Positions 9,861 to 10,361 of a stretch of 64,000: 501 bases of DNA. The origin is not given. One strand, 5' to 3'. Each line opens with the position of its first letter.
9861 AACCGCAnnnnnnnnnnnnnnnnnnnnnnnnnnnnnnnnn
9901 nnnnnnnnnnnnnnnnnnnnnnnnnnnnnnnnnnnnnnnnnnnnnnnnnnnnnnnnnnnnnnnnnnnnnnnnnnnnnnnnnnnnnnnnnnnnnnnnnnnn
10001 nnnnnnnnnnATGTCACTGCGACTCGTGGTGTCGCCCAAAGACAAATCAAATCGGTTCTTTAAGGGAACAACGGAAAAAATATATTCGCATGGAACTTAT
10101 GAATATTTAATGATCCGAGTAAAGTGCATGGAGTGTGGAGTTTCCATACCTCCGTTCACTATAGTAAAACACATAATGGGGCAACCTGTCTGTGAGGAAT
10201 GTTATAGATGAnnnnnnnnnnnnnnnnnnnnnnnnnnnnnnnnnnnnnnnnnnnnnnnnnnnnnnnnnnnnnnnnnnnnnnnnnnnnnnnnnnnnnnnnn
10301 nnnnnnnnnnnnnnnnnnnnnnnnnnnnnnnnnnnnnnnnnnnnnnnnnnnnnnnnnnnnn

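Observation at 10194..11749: TnpB-only IS element together with a 330-bp tnpB-less derivative that keeps the omega-RNA scaffold (54483-54810)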

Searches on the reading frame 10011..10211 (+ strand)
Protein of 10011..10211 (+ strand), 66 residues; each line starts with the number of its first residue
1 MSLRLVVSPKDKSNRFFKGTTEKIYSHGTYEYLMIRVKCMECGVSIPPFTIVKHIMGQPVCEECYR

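Call 13: search_protein_families(library=pfam, proteins=[window:10011-10211:+], max_evalue=0.01)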
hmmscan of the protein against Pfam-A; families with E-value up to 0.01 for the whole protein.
window:10011-10211:+ (66 aa): 0 families
